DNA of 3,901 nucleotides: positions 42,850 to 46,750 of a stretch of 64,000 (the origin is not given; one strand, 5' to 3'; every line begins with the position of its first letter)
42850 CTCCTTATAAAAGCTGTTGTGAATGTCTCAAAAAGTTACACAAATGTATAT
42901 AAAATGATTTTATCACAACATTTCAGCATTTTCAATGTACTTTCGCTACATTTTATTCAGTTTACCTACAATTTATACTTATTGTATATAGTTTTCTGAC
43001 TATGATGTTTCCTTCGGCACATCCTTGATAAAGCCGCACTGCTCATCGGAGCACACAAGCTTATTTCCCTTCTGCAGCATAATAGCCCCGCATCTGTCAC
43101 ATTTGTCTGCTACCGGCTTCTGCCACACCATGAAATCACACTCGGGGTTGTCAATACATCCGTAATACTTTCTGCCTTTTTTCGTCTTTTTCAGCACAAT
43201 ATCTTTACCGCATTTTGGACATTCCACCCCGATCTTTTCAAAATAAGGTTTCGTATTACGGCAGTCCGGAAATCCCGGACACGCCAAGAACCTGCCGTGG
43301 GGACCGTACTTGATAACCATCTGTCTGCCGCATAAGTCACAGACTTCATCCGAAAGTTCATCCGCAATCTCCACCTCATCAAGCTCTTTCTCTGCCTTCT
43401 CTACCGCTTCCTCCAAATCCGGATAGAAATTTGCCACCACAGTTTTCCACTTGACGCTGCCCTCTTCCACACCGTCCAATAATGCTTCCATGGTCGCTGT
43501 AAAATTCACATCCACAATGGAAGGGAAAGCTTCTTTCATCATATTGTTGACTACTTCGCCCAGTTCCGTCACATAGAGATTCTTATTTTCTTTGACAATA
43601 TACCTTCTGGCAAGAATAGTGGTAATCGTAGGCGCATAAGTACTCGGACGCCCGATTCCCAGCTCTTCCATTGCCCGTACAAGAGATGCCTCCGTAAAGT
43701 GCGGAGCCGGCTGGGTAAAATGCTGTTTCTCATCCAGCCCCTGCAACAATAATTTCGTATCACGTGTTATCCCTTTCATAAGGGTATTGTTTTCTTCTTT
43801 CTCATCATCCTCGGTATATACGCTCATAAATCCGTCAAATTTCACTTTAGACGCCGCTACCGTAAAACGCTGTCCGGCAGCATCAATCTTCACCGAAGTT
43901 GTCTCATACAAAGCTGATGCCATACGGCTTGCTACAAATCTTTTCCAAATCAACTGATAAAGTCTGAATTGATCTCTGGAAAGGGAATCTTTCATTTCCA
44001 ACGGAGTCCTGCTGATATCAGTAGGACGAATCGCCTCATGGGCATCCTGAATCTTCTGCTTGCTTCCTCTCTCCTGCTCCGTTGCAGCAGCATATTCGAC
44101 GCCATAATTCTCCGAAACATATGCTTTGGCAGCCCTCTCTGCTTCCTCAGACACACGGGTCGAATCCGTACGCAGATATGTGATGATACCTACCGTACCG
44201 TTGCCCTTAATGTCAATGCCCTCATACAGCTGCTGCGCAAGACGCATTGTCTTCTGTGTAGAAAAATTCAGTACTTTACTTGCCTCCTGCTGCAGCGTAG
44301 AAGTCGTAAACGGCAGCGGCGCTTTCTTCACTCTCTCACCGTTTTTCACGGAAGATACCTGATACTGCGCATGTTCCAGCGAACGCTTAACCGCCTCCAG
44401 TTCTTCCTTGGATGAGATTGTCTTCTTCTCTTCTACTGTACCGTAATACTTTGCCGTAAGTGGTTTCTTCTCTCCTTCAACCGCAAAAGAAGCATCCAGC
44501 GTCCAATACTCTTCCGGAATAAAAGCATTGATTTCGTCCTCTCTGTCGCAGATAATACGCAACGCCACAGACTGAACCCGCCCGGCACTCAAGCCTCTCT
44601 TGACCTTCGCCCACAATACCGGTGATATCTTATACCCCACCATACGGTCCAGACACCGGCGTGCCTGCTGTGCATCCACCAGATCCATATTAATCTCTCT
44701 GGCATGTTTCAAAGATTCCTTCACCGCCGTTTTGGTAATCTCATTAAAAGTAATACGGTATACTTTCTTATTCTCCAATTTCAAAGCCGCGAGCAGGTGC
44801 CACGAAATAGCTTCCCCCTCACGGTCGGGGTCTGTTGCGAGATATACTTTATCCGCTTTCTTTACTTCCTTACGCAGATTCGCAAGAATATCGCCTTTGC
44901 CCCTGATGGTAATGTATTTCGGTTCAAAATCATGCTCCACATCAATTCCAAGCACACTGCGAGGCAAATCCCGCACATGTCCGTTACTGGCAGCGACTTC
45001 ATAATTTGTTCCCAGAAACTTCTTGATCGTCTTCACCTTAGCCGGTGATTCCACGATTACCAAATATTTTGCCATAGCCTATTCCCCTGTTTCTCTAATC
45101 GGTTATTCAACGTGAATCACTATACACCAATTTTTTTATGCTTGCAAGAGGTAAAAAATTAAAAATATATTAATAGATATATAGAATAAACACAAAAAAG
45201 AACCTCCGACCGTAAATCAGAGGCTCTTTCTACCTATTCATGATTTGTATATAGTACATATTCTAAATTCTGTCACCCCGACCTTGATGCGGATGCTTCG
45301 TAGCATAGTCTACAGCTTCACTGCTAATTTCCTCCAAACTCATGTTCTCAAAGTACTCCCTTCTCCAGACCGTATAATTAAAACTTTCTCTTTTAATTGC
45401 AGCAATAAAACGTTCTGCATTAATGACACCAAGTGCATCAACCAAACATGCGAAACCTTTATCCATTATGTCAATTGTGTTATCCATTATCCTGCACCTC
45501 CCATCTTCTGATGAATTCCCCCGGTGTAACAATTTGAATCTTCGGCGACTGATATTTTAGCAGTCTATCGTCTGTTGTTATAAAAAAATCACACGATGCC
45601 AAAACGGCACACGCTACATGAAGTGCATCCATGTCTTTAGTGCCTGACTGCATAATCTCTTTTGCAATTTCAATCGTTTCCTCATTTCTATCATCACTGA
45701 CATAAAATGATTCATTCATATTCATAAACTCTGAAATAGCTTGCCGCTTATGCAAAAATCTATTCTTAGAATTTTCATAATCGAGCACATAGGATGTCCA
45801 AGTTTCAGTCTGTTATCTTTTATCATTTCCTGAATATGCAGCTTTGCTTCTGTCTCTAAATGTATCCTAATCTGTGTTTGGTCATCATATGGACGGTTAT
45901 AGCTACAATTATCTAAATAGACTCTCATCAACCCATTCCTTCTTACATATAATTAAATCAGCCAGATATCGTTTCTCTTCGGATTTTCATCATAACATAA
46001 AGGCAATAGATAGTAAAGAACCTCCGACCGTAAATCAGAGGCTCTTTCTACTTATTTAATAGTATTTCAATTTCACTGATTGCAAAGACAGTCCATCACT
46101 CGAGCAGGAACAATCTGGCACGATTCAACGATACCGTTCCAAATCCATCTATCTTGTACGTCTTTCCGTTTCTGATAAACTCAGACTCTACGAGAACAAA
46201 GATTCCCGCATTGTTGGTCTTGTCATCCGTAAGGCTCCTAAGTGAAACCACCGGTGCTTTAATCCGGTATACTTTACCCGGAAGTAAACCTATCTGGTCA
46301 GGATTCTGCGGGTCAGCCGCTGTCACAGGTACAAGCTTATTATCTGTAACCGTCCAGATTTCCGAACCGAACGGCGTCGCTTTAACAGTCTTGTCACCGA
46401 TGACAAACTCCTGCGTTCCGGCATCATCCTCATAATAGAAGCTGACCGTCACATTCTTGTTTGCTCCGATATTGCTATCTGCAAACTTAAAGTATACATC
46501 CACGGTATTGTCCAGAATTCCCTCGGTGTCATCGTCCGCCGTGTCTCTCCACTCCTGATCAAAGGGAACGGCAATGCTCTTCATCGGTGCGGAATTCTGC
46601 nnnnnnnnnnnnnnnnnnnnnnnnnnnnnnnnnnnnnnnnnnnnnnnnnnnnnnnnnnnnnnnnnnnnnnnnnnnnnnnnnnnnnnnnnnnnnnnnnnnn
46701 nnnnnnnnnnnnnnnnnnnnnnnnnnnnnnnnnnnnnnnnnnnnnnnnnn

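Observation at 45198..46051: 36-bp perfect direct repeat brackets a degenerate PIN-type toxin-antitoxin-like cassette inserted between the pilus operon and topA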

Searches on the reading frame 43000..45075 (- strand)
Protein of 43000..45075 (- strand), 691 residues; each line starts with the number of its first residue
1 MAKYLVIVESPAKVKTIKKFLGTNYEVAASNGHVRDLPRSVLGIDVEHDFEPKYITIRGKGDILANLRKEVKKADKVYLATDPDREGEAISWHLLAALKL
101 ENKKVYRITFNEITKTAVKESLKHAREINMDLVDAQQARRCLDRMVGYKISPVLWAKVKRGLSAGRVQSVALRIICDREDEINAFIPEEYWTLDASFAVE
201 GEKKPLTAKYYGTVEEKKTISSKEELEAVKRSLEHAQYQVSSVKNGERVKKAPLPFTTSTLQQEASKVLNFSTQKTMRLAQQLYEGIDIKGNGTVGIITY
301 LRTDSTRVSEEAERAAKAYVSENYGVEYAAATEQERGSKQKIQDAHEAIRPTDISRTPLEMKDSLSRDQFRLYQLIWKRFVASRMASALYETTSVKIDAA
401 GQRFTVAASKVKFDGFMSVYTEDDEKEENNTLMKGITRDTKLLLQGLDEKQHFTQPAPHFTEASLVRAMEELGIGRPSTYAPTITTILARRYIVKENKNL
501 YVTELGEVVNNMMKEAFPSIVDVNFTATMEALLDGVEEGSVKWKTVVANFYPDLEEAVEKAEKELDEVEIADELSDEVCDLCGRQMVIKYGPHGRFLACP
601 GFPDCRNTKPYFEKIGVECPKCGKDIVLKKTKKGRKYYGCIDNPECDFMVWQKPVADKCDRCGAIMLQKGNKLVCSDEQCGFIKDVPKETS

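Call 7: search_protein_families(library=pfam, proteins=[window:43000-45075:-], max_evalue=0.01)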
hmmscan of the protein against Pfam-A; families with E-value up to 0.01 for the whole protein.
window:43000-45075:- (691 aa): 4 families
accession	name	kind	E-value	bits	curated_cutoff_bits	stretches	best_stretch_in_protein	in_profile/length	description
PF01131.25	Topoisom_bac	-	7.7e-125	417.5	35.1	1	128-547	2-410/411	DNA topoisomerase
PF01751.28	Toprim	-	7.2e-25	87.4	23.1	1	5-113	2-96/96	Toprim domain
PF01396.24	Zn_ribbon_Top1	-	1.2e-22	79.8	32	2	617-654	2-38/39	Topoisomerase DNA binding C4 zinc finger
PF13662.12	Toprim_4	-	0.0026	18.4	25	0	62-108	47-84/85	Toprim domain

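Call 10: find_encoding_contigs(protein=window:43000-45075:-, flank=6000, max_places=10)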
Protein window:43000-45075:- (691 aa): 1 contig read that carries it; 1 place shown.
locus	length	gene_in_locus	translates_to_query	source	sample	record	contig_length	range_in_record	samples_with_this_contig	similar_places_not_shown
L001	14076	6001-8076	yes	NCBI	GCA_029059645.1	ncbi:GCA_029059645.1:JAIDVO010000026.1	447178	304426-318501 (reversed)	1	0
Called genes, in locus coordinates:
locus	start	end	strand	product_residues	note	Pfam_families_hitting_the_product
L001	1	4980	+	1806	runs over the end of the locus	-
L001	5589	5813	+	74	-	-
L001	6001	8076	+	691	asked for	PF01751:Toprim, PF01131:Topoisom_bac, PF01396:Zn_ribbon_Top1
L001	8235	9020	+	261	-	PF06018:CodY, PF08222:HTH_CodY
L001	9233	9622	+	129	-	PF00460:Flg_bb_rod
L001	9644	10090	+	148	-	PF00460:Flg_bb_rod (weak), PF06429:Flg_bbr_C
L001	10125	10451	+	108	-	PF02049:FliE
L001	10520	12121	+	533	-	PF01514:YscJ_FliF, PF08345:YscJ_FliF_C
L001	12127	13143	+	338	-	PF03448:MgtE_N (faint), PF14842:FliG_N, PF14841:FliG_M, PF14842:FliG_N, PF01706:FliG_C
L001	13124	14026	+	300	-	PF02108:FliH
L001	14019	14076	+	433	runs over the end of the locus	PF00006:ATP-synt_ab, PF18269:T3SS_ATPase_C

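Call 18: find_related_loci(query=window:43000-45075:-, collection=genome_contigs, flank=5000)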
Query window:43000-45075:- (691 aa) in genome_contigs; peptide patterns used: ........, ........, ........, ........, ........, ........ (x = any residue, [..] = any of these).
600 stretches matched a pattern (row limit reached: there are more); 593 encode a relative of the query (tblastn E <= 1e-3); the best 80 are kept; 80 distinct loci.
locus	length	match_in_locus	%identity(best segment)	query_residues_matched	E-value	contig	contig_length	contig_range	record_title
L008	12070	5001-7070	94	1-690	0e+0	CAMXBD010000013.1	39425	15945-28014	MAG TPA_asm: uncultured Lachnospiraceae bacterium isolate SRR14411269_bin.9_metawrap_v1.3_MAG genome assembly, contig: N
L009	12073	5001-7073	91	1-691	0e+0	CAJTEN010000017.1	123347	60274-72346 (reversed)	Clostridia bacterium isolate B91_16_CH_BP genome assembly, contig: MGBC000143.17, whole genome shotgun sequence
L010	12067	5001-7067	89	1-689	0e+0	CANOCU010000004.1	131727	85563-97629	MAG TPA_asm: uncultured Lachnospiraceae bacterium isolate SRR13921779_bin.86_metawrap_v1.3_MAG genome assembly, contig:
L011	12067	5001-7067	87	1-689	0e+0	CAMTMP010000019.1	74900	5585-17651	MAG TPA_asm: uncultured bacterium isolate SRR12464005_bin.20_metawrap_v1.3_MAG genome assembly, contig: NODE.130_length_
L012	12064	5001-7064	88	1-688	0e+0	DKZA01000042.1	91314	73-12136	MAG TPA_asm: Lachnospiraceae bacterium UBA7086 UBA7086_contig_541, whole genome shotgun sequence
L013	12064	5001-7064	86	1-688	0e+0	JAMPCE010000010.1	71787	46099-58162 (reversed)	MAG: bacterium isolate NALB_7821a_3 Scaffold_#10__SCF_010___71787_bp, whole genome shotgun sequence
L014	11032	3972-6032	85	1-687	0e+0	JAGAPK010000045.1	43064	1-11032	MAG: Lachnospiraceae bacterium isolate RGIG8653 Water_deer_Cecum.Co__c589326, whole genome shotgun sequence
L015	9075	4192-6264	81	1-689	0e+0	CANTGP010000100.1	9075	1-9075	MAG TPA_asm: uncultured Lachnospiraceae bacterium isolate SRR13921779_bin.103_metawrap_v1.3_MAG genome assembly, contig:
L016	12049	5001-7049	80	1-683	0e+0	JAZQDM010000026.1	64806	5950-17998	MAG: Lachnospiraceae bacterium isolate T1900044636_TS20190102.MAGScoT_cleanbin_000047 SGB_1155_k141_2111218, whole genom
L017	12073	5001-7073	80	1-690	0e+0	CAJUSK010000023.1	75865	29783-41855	MAG TPA_asm: uncultured Lachnospiraceae bacterium isolate MGBC165132 genome assembly, contig: MGBC165132.23, whole genom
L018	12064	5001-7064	81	1-685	0e+0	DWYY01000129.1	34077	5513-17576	MAG TPA_asm: Candidatus Eisenbergiella merdipullorum isolate CHK179-7159 CHK179__C169248_L34077_SAMEA5754823, whole geno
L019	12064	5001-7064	88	1-688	0e+0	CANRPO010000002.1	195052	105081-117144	MAG: uncultured Lachnospiraceae bacterium isolate Lapin-017__bin49 genome assembly, contig: Lapin-017__NODE_20_length_19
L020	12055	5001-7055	82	1-685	0e+0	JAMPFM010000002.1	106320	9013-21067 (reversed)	MAG: Blautia sp. isolate NALB_7861_7 Scaffold_#2__SCF_002___106320_bp, whole genome shotgun sequence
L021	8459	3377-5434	80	1-683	0e+0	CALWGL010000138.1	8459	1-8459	MAG: uncultured Lachnospiraceae bacterium isolate BRZ_DG__bin110 genome assembly, contig: BRZ_DG__NODE_11272_length_8459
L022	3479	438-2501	79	1-689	0e+0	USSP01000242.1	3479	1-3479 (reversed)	uncultured Lachnospiraceae bacterium isolate UMGS2037 genome assembly, contig: NODE_7494_length_3479_cov_1.698014, whole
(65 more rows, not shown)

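Call 39: find_homologous_proteins(query=window:43000-45075:-, max_evalue=1e-100)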
Query window:43000-45075:- (691 aa): 8000 proteins with E <= 1e-100 among 8000 candidates; the best 120 are listed.
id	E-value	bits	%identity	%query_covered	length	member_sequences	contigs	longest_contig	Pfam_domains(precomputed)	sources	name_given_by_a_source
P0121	0.0e+0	1560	100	100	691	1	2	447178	PF01396.25,PF01131.26,PF01751.29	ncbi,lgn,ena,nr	ncbi:MAG: type I DNA topoisomerase [Lachnospiraceae bacterium]|nr:type I DNA topoisomerase [Lachnosp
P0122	0.0e+0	1532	98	100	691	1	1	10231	PF01396.25,PF01131.26,PF01751.29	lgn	-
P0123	0.0e+0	1496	95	100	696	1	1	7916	PF01396.25,PF01131.26,PF01751.29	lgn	-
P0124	0.0e+0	1494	95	100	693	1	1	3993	PF01396.25,PF01131.26,PF01751.29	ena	-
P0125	0.0e+0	1493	95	100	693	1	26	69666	PF01396.25,PF01131.26,PF01751.29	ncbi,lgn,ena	-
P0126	0.0e+0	1493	95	100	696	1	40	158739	PF01396.25,PF01131.26,PF01751.29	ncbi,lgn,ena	-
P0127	0.0e+0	1492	95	100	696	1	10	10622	PF01396.25,PF01131.26,PF01751.29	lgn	-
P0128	0.0e+0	1492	95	100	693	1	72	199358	PF01396.25,PF01131.26,PF01751.29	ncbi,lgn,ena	-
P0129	0.0e+0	1492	95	100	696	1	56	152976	PF01396.25,PF01131.26,PF01751.29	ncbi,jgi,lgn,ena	-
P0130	0.0e+0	1492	95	100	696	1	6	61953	PF01396.25,PF01131.26,PF01751.29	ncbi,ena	-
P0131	0.0e+0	1491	95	100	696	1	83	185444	PF01396.25,PF01131.26,PF01751.29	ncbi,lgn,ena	-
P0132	0.0e+0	1491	95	100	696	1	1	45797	PF01396.25,PF01131.26,PF01751.29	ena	-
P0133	0.0e+0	1491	95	100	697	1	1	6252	PF01396.25,PF01131.26,PF01751.29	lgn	-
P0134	0.0e+0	1490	95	100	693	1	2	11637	PF01396.25,PF01131.26,PF01751.29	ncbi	-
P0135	0.0e+0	1490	95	100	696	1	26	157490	PF01396.25,PF01131.26,PF01751.29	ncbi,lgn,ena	-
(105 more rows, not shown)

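Call 40: find_encoding_contigs(protein=P0122, flank=4000, max_places=3)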
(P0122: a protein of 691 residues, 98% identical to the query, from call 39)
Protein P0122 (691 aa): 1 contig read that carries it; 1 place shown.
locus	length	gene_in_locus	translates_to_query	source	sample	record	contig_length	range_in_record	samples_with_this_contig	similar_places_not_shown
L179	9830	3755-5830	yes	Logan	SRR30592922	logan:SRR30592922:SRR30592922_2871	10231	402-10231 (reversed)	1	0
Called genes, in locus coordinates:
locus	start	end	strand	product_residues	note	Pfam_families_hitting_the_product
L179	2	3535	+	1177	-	?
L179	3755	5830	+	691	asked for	PF01751:Toprim, PF01131:Topoisom_bac, PF01396:Zn_ribbon_Top1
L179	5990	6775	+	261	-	PF06018:CodY, PF08222:HTH_CodY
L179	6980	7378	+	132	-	PF00460:Flg_bb_rod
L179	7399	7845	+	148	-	PF00460:Flg_bb_rod (weak), PF06429:Flg_bbr_C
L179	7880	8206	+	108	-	PF02049:FliE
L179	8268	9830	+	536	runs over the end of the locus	PF01514:YscJ_FliF, PF08345:YscJ_FliF_C (weak)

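Call 41: find_encoding_contigs(protein=P0131, flank=4000, max_places=6)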
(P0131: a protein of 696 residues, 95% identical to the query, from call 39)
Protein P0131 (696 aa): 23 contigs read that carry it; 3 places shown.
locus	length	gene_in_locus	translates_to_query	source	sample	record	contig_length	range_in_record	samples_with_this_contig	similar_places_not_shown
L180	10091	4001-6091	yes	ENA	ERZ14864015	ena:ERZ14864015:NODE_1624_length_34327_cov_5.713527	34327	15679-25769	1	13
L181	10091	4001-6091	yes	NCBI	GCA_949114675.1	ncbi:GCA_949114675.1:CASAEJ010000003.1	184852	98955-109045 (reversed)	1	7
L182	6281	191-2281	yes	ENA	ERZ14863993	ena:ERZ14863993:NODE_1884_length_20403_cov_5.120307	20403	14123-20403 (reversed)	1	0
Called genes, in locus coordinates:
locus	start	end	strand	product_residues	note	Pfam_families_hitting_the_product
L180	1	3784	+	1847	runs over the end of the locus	-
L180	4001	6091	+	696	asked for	PF01751:Toprim, PF01131:Topoisom_bac, PF01396:Zn_ribbon_Top1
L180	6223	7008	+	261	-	PF06018:CodY, PF08222:HTH_CodY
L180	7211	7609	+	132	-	PF00460:Flg_bb_rod (weak)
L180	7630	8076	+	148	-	PF00460:Flg_bb_rod (weak), PF06429:Flg_bbr_C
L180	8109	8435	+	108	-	PF02049:FliE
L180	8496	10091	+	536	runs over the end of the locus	PF01514:YscJ_FliF, PF08345:YscJ_FliF_C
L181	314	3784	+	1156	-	-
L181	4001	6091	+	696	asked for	PF01751:Toprim, PF01131:Topoisom_bac, PF01396:Zn_ribbon_Top1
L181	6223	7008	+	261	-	PF06018:CodY, PF08222:HTH_CodY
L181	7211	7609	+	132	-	PF00460:Flg_bb_rod (weak)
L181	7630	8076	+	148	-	PF00460:Flg_bb_rod (weak), PF06429:Flg_bbr_C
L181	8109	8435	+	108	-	PF02049:FliE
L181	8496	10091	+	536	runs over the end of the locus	PF01514:YscJ_FliF, PF08345:YscJ_FliF_C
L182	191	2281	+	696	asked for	PF01751:Toprim, PF01131:Topoisom_bac, PF01396:Zn_ribbon_Top1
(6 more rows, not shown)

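Call 42: find_encoding_contigs(protein=P0128, flank=4000, max_places=6)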
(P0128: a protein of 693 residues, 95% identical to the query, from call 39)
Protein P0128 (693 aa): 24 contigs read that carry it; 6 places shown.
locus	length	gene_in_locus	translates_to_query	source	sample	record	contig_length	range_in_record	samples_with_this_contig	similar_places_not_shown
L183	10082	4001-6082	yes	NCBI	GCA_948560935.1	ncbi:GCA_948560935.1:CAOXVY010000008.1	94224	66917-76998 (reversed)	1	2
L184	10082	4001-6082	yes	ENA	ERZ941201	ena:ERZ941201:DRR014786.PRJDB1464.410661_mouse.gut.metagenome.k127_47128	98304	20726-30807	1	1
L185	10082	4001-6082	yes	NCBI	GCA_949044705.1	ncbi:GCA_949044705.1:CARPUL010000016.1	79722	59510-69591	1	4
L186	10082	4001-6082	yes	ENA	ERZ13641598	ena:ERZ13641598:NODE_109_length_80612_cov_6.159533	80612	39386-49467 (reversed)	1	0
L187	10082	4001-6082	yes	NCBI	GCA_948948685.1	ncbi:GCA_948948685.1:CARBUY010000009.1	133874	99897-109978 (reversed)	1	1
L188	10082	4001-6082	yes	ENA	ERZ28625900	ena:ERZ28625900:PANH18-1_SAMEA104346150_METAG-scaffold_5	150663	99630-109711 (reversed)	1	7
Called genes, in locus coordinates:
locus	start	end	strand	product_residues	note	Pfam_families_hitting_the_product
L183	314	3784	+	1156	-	-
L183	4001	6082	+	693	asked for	PF01751:Toprim, PF01131:Topoisom_bac, PF01396:Zn_ribbon_Top1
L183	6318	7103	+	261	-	PF06018:CodY, PF08222:HTH_CodY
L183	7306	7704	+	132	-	PF00460:Flg_bb_rod (weak)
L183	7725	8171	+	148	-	PF00460:Flg_bb_rod (weak), PF06429:Flg_bbr_C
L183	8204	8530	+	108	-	PF02049:FliE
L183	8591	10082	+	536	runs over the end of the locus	PF01514:YscJ_FliF, PF08345:YscJ_FliF_C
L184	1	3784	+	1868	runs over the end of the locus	-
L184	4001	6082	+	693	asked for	PF01751:Toprim, PF01131:Topoisom_bac, PF01396:Zn_ribbon_Top1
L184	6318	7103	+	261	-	PF06018:CodY, PF08222:HTH_CodY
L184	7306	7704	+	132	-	PF00460:Flg_bb_rod (weak)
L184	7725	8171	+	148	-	PF00460:Flg_bb_rod (weak), PF06429:Flg_bbr_C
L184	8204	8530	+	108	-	PF02049:FliE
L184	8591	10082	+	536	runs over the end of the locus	PF01514:YscJ_FliF, PF08345:YscJ_FliF_C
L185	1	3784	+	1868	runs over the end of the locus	-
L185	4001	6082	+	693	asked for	PF01751:Toprim, PF01131:Topoisom_bac, PF01396:Zn_ribbon_Top1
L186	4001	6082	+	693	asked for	PF01751:Toprim, PF01131:Topoisom_bac, PF01396:Zn_ribbon_Top1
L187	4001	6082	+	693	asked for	PF01751:Toprim, PF01131:Topoisom_bac, PF01396:Zn_ribbon_Top1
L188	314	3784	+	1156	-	-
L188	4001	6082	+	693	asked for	PF01751:Toprim, PF01131:Topoisom_bac, PF01396:Zn_ribbon_Top1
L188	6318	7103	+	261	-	PF06018:CodY, PF08222:HTH_CodY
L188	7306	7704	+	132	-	PF00460:Flg_bb_rod (weak)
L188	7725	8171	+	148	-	PF00460:Flg_bb_rod (weak), PF06429:Flg_bbr_C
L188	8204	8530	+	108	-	PF02049:FliE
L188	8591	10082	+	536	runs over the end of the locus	PF01514:YscJ_FliF, PF08345:YscJ_FliF_C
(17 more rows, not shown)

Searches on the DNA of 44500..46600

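Call 60: search_rna_families(source=window, start=44500, end=46600, threshold=evalue, max_evalue=1)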
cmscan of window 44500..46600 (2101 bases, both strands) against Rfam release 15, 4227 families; matches with E-value up to 1: 1.
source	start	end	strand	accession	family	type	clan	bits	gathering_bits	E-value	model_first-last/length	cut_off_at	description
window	46480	46540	-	RF00157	SNORD39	Gene; snRNA; snoRNA; CD-box;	CL00057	19.2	35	0.62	1-80/80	no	Small nucleolar RNA SNORD55/SNORD39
